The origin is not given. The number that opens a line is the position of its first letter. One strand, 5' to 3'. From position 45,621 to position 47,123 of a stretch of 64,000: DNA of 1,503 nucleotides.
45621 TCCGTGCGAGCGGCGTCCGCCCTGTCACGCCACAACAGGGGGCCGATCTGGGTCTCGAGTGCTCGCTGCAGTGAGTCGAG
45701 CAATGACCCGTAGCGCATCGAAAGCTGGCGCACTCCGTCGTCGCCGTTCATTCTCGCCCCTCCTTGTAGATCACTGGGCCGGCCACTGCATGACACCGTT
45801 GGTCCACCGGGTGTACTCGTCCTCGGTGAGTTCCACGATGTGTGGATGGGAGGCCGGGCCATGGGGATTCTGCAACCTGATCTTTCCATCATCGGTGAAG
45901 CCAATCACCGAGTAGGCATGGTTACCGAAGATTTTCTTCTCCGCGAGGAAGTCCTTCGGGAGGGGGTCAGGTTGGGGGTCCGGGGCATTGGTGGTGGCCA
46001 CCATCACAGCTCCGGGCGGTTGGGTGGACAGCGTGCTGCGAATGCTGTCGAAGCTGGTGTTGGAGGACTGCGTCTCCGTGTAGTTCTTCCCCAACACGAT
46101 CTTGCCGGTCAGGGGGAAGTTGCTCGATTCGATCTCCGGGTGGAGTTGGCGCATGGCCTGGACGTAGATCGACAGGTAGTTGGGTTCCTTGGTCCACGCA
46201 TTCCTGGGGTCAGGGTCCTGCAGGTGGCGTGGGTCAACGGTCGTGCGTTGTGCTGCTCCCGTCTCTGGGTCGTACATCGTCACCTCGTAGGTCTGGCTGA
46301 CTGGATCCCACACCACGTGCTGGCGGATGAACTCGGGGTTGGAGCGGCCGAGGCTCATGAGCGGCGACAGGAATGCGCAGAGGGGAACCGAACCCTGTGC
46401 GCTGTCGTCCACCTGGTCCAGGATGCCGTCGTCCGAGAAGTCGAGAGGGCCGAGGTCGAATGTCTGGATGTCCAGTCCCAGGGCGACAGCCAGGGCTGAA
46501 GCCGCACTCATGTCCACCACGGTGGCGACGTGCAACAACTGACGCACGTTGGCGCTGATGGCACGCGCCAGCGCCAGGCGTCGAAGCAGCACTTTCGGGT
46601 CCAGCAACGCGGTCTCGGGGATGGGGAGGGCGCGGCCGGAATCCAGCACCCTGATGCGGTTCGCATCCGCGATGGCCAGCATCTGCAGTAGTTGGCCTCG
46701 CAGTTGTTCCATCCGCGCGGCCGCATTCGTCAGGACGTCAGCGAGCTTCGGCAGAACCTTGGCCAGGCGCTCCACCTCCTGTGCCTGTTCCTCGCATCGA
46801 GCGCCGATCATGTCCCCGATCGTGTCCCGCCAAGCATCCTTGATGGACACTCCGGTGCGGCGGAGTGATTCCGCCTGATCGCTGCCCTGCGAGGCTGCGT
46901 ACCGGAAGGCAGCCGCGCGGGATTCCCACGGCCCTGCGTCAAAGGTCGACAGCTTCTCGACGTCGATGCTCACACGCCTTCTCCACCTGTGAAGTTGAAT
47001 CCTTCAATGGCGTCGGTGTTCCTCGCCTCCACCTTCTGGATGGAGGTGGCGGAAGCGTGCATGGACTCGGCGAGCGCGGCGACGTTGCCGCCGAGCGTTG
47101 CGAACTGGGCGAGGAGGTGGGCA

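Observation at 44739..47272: Coupled four-gene cassette resembling a type VII-style secreted effector plus immunity module, with a calpain-like protease head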

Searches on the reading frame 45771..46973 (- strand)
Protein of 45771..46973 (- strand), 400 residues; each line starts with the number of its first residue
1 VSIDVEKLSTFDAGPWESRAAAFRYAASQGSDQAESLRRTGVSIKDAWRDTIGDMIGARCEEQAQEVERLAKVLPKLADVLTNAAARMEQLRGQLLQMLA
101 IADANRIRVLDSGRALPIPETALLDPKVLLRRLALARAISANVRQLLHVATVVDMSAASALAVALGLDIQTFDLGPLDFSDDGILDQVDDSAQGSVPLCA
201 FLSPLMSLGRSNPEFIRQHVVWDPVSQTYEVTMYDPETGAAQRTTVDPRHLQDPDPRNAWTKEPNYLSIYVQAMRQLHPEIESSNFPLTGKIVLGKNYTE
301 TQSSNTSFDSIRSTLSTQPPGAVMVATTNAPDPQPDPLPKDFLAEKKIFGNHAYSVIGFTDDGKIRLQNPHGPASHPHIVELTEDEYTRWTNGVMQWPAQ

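Call 4: search_protein_families(library=pfam, proteins=[window:45771-46973:-], max_evalue=1)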
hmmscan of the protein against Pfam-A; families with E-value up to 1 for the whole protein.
window:45771-46973:- (400 aa): 3 families
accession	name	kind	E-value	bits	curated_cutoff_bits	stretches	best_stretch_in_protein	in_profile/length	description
PF25547.1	WXG100_2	-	0.00029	21.3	27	1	20-102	35-119/150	WXG100 like domain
PF06013.18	WXG100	-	0.014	16.1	27.3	1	17-90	10-83/86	Proteins of 100 residues with WXG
PF21035.3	CCDC138_C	-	0.2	11.2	26.6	1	62-101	32-71/291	Coiled-coil domain-containing protein 138, C-terminal domain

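Call 5: search_protein_families(library=ncbifam, proteins=[window:45771-46973:-], max_evalue=1)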
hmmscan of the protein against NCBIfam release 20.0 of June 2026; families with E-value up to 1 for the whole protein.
window:45771-46973:- (400 aa): 1 family
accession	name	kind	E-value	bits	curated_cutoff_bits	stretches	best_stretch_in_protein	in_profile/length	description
TIGR03930.1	WXG100_ESAT6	subfamily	0.052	13.7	44.85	1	17-90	10-83/90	WXG100 family type VII secretion target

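Call 6: find_homologous_proteins(query=window:45771-46973:-)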
Query window:45771-46973:- (400 aa): 2 proteins with E <= 0.001 among 8000 candidates.
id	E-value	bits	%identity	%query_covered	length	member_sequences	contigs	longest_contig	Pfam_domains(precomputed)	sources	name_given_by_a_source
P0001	2.9e-265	897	100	100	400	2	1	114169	-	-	-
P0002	1.7e-188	645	73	100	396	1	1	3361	-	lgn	-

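Call 7: search_solved_structures(query=window:45771-46973:-, max_evalue=10, show_alignments=3)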
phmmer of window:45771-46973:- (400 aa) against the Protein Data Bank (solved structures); distinct sequences matched with E-value up to 10: 3.
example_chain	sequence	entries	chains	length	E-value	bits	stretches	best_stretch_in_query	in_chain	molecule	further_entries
8qae_A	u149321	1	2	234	0.0043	19.5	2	31-86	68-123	sc-apCC-6-SLLA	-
8glv_LP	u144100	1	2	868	1.7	10.9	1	61-163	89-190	Cilia- and flagella-associated protein 58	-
8a3k_UNK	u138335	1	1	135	5.4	9.3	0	50-81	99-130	sc-apCC-4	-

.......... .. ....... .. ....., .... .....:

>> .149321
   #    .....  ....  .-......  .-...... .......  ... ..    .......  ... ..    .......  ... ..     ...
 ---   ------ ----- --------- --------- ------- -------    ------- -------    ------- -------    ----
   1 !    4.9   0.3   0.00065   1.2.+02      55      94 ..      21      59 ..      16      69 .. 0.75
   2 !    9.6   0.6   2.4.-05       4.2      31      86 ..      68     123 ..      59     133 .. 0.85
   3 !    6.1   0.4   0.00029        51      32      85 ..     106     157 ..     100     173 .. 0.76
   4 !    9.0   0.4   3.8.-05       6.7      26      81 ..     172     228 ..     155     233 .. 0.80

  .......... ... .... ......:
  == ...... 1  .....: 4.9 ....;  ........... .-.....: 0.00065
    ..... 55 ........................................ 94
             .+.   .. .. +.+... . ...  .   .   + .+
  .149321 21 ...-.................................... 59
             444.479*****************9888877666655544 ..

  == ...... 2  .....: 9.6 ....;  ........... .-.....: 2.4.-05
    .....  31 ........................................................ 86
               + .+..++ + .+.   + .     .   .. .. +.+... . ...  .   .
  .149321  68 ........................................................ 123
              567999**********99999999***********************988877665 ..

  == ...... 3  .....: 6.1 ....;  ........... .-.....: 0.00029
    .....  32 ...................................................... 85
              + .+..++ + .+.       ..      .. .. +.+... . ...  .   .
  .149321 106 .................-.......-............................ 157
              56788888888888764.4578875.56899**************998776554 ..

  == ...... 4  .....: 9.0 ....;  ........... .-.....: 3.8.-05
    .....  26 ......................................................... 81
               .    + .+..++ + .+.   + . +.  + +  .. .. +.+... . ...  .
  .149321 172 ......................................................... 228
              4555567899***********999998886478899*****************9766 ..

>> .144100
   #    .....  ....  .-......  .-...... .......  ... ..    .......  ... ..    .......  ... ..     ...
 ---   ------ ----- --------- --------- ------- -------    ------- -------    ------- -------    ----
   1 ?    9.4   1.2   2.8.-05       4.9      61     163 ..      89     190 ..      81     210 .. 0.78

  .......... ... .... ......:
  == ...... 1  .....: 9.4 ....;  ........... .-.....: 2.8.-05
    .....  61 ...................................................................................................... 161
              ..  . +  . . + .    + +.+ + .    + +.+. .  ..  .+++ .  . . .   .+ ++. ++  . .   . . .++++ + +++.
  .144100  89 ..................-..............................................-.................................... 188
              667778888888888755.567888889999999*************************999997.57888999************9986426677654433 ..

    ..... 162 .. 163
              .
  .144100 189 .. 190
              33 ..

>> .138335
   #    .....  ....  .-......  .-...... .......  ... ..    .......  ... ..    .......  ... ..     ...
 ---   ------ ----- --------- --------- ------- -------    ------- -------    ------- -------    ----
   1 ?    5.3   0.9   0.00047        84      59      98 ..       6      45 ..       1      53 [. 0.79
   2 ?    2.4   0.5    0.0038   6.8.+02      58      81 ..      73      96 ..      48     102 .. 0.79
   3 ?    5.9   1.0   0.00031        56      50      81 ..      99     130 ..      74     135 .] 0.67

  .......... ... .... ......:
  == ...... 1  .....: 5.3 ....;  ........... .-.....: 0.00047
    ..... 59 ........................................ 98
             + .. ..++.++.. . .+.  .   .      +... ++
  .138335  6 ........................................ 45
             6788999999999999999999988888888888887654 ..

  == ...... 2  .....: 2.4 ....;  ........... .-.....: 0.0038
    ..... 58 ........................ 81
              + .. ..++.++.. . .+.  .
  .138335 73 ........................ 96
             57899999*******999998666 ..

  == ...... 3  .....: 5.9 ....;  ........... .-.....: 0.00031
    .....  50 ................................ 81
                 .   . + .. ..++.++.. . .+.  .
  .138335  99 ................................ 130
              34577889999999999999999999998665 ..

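Call 10: find_encoding_contigs(protein=P0002, flank=10000)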
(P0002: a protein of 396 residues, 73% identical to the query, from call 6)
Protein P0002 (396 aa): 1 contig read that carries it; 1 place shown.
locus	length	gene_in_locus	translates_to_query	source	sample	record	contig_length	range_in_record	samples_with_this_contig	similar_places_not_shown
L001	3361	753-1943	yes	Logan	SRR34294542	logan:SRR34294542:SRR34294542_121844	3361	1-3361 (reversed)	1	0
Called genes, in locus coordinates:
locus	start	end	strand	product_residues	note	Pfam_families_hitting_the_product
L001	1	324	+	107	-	?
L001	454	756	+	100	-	-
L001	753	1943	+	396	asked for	-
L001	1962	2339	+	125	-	-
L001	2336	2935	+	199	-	-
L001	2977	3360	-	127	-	?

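Call 15: search_protein_representatives(alignment_id=A1)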
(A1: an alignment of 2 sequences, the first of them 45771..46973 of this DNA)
Query: 2 sequences, 400 profile positions. Proteins with E-value up to 0.001 (for the whole library): 117; up to 1e-10: 31; up to 1e-30: 24. The best 117 are listed.
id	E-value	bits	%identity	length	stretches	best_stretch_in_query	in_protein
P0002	9.2e-258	871.0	-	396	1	1-400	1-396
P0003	2.6e-106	372.3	-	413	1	4-395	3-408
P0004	3.7e-84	299.3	-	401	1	3-396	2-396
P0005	8.5e-82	291.6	-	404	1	1-397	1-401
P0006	1.6e-76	274.2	-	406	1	7-394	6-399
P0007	1.8e-70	254.3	-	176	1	220-400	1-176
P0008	6.0e-68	246.0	-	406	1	5-399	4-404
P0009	9.2e-58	212.4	-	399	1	6-394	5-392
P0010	5.6e-51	190.1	-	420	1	3-400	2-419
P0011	1.9e-49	185.0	-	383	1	1-398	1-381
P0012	2.3e-48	181.5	-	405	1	3-390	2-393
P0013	2.9e-48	181.2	-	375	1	1-398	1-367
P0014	6.8e-47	176.6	-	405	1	3-398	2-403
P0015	1.6e-43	165.5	-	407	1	3-393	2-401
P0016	7.6e-42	160.0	-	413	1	3-389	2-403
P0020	5.5e-40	153.9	-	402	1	4-391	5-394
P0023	5.0e-33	131.0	-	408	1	1-393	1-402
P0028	2.4e-25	105.7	-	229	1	1-163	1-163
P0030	3.9e-16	75.4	-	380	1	171-374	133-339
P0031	2.2e-12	63.0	-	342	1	189-388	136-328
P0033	1.4e-10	57.0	-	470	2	192-394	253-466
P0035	2.5e-09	52.9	-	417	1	175-388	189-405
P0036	3.1e-09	52.6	-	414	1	175-389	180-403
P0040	8.9e-08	47.8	-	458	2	186-376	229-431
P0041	1.0e-07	47.6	-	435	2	188-390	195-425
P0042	1.4e-07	47.2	-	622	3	1-168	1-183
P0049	1.4e-06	43.9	-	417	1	190-398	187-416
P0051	1.8e-06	43.5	-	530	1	186-390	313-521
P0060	5.0e-06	42.1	-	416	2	192-377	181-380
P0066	1.1e-05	40.9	-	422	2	189-236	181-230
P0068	1.4e-05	40.5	-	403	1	185-394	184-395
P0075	3.2e-05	39.4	-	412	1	187-375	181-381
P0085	6.9e-05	38.3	-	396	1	158-376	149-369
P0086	7.0e-05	38.3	-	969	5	259-315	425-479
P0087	8.2e-05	38.0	-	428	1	189-374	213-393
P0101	3.4e-04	36.0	-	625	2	344-394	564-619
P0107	4.3e-04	35.7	-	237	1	3-167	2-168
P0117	7.6e-04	34.9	-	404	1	135-389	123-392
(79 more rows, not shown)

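Call 17: search_protein_families(library=pfam, alignment_id=A2, max_evalue=0.01)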
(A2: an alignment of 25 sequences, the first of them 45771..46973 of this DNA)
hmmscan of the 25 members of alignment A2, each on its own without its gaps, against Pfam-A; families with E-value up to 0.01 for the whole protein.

A. member 1, window:45771-46973:- (400 aa): 1 family
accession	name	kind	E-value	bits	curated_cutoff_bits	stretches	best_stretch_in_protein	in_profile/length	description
PF25547.1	WXG100_2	-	0.00029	21.3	27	1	20-102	35-119/150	WXG100 like domain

B. families by the number of members that match (of 25 scanned): 5 families
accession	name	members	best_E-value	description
PF00648.27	Peptidase_C2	13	1.4e-09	Calpain family cysteine protease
PF25547.1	WXG100_2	8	6e-08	WXG100 like domain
PF13529.12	Peptidase_C39_2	2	0.002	Peptidase_C39 like family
PF06013.18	WXG100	1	0.001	Proteins of 100 residues with WXG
PF00823.25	PPE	1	0.002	PPE family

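Call 18: search_solved_structures(query=A2, max_evalue=1, show_alignments=3)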
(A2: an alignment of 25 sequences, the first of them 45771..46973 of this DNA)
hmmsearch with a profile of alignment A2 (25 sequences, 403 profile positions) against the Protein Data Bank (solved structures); distinct sequences matched with E-value up to 1: 37.
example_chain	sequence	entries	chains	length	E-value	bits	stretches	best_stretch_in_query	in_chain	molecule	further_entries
8qae_A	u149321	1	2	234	6.7e-05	25.5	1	15-113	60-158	sc-apCC-6-SLLA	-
2p0r_A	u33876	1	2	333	0.00019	24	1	261-369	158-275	Calpain-9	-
1ziv_A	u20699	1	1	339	0.0002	23.9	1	261-369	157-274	Calpain 9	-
1kfu_L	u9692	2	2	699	0.00024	23.7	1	191-393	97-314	M-CALPAIN LARGE SUBUNIT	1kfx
2nqa_A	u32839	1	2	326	0.00071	22.1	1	191-369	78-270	Calpain-8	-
1zcm_A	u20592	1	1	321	0.00074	22.1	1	191-369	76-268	Calpain 1, large [catalytic] subunit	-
6bjd_A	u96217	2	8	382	0.0012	21.4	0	343-368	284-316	Calpain-3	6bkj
1mdw_A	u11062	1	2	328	0.0015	21.1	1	191-369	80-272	Calpain II, catalytic subunit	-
7w7o_A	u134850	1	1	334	0.0021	20.6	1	191-369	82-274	Calpain-1 catalytic subunit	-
2ary_A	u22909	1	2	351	0.0025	20.3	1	191-369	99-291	Calpain-1 catalytic subunit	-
1tl9_A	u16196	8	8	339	0.0043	19.5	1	191-369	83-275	Calpain 1, large [catalytic] subunit | Calpain-1 catalytic subunit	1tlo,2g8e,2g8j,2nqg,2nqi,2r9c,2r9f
1df0_A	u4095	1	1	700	0.0074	18.8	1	191-369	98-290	M-CALPAIN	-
1u5i_A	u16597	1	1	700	0.0074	18.8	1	191-369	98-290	Calpain 2, large [catalytic] subunit precursor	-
8qad_A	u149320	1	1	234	0.0075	18.8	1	16-120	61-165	sc-apCC-6-LLIA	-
3bow_A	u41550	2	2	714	0.0077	18.7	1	191-369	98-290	Calpain-2 catalytic subunit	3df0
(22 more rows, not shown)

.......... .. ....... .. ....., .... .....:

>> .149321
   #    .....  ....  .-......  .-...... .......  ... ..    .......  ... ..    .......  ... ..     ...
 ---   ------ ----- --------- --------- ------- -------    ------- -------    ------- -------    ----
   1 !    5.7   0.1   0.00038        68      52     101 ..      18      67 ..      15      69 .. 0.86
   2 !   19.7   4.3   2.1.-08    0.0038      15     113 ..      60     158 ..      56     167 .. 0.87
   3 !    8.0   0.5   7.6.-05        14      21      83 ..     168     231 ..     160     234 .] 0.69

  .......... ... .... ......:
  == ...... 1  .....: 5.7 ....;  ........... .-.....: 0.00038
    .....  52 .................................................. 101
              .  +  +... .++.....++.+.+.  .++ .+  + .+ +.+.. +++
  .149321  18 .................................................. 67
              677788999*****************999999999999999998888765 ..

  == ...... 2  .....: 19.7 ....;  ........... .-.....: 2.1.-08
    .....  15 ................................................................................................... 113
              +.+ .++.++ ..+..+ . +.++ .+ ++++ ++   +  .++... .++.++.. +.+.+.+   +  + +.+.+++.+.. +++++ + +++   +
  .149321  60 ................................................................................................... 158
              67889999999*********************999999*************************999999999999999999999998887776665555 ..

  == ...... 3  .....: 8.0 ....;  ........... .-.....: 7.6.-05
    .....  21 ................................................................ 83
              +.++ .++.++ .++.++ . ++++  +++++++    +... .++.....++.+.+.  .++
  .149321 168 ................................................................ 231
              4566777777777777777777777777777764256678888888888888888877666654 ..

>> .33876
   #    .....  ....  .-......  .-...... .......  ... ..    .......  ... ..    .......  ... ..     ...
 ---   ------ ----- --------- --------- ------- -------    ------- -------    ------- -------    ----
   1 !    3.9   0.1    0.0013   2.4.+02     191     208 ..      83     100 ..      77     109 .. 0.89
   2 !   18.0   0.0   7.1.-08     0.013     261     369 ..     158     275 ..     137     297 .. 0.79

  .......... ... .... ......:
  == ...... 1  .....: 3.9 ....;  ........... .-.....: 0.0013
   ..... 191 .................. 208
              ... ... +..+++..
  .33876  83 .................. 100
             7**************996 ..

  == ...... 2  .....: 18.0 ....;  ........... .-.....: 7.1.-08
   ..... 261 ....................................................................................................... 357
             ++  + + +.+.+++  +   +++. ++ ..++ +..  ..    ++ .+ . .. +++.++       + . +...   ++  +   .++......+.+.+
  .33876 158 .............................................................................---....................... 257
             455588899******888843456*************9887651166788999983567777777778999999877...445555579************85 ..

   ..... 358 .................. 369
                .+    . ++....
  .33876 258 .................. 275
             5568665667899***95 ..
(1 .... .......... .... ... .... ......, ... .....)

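Call 21: find_related_loci(query=A3, collection=genome_contigs, flank=10000)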
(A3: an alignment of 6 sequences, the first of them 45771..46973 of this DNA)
Query A3 (400 aa) in genome_contigs; peptide patterns used: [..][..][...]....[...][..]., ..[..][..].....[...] (x = any residue, [..] = any of these).
211 stretches matched a pattern; 4 encode a relative of the query (tblastn E <= 1e-3); 4 distinct loci.
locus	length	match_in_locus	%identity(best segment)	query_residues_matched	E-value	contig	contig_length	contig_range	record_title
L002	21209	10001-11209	39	3-394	2e-84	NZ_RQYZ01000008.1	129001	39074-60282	Tessaracoccus sp. OH4464_COT-324 scaffold_7, whole genome shotgun sequence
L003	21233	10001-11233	40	2-395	5e-84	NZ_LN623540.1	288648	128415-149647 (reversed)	Tessaracoccus massiliensis strain SIT6, whole genome shotgun sequence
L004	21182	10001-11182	37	7-394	1e-73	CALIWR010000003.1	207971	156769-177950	MAG TPA_asm: uncultured Propionibacteriaceae bacterium isolate ERR589371_bin.76_CONCOCT_v1.1_MAG genome assembly, contig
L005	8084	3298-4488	38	1-396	7e-73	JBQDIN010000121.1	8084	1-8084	MAG: Propionibacteriaceae bacterium isolate AOP32_A1_surf _bin _7 AOP32_A1_surf.bin.7_121, whole genome shotgun sequence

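Call 24: search_protein_families(library=pfam, proteins=[P0042, P0028, P0107, P0030, P0033, P0035, P0040, P0051, P0086, P0101], max_evalue=0.01)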
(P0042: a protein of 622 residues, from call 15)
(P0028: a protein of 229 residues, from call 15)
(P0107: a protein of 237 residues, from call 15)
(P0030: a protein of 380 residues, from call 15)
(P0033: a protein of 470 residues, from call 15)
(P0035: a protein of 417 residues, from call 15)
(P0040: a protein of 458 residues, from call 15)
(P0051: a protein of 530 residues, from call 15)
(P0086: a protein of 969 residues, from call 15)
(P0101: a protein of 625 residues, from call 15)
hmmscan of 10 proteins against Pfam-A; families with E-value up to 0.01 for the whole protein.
P0042 (622 aa): 1 family
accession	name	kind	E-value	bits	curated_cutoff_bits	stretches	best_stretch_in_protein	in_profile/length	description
PF00648.27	Peptidase_C2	-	1.2e-15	57.8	23.8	1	343-593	26-244/297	Calpain family cysteine protease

P0028 (229 aa): 2 families
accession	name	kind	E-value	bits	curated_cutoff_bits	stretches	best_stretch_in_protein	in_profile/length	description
PF13377.12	Peripla_BP_3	-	5.1e-18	66.2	26.5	1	104-222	41-165/167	Periplasmic binding protein-like domain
PF25547.1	WXG100_2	-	0.0039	17.6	27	1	19-93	34-110/150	WXG100 like domain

P0107 (237 aa): 0 families

P0030 (380 aa): 0 families

P0033 (470 aa): 1 family
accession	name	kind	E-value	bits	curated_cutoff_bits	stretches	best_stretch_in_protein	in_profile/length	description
PF00648.27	Peptidase_C2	-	4.2e-24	85.6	23.8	1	251-445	49-245/297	Calpain family cysteine protease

P0035 (417 aa): 1 family
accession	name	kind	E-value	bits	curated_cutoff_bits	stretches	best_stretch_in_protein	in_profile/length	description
PF00648.27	Peptidase_C2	-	4.4e-19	69.1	23.8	1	196-382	43-244/297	Calpain family cysteine protease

P0040 (458 aa): 2 families
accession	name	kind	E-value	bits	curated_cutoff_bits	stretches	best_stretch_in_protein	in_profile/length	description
PF00648.27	Peptidase_C2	-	4.5e-13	49.4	23.8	1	228-430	44-246/297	Calpain family cysteine protease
PF20117.4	DUF6507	-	0.0027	18.7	25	1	55-136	3-81/120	Family of unknown function (DUF6507)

P0051 (530 aa): 1 family
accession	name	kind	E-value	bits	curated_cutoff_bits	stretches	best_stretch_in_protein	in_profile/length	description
PF00648.27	Peptidase_C2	-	5e-21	75.5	23.8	1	316-502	48-243/297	Calpain family cysteine protease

P0086 (969 aa): 1 family
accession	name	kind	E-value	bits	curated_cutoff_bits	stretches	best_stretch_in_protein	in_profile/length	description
PF09000.15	Cytotoxic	-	6.1e-11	43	22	0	451-486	41-76/80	Cytotoxic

P0101 (625 aa): 2 families
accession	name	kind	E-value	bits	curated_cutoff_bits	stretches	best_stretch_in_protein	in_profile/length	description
PF00648.27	Peptidase_C2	-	1.9e-19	70.3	23.8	2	487-594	123-244/297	Calpain family cysteine protease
PF09912.14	DUF2141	-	0.0086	16.4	24.4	0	393-427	41-75/112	Uncharacterized protein conserved in bacteria (DUF2141)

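Call 33: find_homologous_proteins(query=A2, max_evalue=0.001)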
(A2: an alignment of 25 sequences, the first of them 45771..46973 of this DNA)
Query A2 (25 sequences) (400 aa, profile of the alignment): 4 proteins with E <= 0.001 among 8000 candidates.
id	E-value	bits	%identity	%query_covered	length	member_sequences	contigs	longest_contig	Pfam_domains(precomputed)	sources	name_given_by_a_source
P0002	3.6e-145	502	73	100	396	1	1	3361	-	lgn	-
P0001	1.9e-140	487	100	100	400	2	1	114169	-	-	-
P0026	2.5e-138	480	27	97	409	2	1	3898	-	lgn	-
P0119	1.0e-7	50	28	18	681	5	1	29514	PF00754.32,PF00648.28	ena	-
